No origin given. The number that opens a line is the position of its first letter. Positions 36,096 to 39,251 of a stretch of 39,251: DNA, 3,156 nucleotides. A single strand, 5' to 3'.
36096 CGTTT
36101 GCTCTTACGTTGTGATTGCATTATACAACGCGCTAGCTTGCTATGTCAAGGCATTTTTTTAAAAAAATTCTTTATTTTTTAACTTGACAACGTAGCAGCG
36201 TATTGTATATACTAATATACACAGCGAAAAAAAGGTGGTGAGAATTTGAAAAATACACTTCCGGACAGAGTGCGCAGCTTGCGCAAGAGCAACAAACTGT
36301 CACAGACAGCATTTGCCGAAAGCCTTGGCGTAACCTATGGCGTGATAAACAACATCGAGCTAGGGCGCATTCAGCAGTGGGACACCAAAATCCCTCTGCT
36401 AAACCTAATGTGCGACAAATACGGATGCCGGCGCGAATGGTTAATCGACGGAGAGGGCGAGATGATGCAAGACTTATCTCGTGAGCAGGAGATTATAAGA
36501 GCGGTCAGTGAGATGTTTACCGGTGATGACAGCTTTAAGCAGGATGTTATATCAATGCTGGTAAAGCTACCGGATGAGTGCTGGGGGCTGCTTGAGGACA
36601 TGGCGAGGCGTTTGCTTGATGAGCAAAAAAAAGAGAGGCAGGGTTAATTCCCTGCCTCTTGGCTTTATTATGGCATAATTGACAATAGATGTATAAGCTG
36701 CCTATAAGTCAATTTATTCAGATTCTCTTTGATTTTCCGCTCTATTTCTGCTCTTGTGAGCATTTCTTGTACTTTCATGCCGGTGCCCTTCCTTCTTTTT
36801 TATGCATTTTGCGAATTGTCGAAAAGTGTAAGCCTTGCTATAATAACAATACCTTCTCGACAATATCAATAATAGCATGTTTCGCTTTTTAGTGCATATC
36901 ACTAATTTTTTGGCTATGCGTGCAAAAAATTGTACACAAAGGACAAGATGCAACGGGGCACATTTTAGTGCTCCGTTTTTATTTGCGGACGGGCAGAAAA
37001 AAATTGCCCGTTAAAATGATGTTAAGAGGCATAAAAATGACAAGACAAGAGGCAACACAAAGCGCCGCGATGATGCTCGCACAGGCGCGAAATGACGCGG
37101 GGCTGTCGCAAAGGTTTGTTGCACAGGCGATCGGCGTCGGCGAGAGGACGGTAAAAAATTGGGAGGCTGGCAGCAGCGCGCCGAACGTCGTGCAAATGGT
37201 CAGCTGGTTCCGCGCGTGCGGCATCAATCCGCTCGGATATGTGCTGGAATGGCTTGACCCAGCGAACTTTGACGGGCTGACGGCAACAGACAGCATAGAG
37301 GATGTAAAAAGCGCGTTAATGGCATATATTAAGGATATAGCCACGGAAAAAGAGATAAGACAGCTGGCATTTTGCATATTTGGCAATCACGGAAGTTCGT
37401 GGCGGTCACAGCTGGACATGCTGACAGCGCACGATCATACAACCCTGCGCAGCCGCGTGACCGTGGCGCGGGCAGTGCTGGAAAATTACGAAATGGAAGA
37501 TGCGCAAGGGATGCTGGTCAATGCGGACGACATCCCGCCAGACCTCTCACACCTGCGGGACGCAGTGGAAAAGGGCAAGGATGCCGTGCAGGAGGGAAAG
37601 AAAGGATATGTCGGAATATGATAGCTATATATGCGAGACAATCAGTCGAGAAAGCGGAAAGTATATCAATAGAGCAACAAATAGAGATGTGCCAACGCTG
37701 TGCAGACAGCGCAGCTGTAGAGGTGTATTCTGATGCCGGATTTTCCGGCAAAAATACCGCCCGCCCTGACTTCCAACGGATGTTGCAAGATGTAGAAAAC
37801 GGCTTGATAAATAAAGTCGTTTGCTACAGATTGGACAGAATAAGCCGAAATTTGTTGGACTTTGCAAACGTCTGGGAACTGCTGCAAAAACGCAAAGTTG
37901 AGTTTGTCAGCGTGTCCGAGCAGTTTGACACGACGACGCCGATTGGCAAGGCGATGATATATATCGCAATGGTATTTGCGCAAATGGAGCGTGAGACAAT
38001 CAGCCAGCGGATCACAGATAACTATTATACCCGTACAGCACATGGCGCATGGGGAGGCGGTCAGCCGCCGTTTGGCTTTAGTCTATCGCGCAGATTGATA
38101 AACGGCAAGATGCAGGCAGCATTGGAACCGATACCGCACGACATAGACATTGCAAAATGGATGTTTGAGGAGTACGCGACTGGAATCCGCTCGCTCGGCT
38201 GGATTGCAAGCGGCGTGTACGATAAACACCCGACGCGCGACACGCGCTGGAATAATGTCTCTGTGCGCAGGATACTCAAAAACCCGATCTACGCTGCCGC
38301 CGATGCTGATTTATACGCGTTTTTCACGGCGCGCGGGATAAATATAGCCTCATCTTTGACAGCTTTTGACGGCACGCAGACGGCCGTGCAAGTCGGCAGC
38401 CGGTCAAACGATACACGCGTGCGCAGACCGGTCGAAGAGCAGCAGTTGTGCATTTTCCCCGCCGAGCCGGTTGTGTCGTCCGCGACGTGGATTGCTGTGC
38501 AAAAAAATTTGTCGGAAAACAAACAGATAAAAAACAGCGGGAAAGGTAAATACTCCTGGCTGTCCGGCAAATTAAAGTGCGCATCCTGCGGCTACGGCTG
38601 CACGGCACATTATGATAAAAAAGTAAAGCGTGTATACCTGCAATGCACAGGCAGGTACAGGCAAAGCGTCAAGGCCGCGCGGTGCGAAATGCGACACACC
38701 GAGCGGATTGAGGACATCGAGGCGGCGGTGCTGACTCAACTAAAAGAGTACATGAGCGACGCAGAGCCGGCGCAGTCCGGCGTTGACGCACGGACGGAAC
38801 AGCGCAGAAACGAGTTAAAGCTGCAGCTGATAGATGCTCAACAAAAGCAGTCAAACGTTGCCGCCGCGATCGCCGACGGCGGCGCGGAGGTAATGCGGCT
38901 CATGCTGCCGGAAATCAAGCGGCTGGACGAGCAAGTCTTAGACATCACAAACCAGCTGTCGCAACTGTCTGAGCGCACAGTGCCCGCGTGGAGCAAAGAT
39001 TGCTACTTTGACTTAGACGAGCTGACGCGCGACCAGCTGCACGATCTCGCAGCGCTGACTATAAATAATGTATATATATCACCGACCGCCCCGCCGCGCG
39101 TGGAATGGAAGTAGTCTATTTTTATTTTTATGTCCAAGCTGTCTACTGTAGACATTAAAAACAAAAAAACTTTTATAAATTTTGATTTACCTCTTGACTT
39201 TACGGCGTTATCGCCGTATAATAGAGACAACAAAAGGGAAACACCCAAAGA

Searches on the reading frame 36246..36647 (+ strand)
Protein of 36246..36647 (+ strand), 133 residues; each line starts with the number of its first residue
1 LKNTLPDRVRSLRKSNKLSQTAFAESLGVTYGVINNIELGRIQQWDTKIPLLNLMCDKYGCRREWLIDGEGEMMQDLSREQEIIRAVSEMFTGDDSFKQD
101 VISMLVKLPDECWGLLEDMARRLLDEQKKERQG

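Call 69: search_protein_families(library=pfam, proteins=[window:36246-36647:+], max_evalue=0.001)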
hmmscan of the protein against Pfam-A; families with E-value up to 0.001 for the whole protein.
window:36246-36647:+ (133 aa): 3 families
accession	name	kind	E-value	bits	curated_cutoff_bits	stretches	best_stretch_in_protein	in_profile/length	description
PF12844.13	HTH_19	-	2.9e-07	30.7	30.2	1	8-72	3-64/64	Helix-turn-helix domain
PF01381.28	HTH_3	-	6.1e-07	29.8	23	1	9-41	1-33/55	Helix-turn-helix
PF13560.12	HTH_31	-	8.7e-05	23.2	27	1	8-61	5-56/64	Helix-turn-helix domain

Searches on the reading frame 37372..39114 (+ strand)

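Call 69: search_protein_families(library=pfam, proteins=[window:37372-39114:+], max_evalue=0.001)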
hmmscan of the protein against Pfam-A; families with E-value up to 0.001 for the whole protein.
window:37372-39114:+ (580 aa): 3 families
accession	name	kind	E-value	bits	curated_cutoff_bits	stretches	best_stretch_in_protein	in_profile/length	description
PF00239.26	Resolvase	-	1.9e-36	125.8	23.3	1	84-227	1-145/145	Resolvase, N terminal domain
PF07508.19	Recombinase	-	1.2e-11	45.1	21.1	1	256-383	2-102/102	Recombinase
PF13408.12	Zn_ribbon_recom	-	5e-10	40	25.3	1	396-458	1-58/58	Recombinase zinc beta ribbon domain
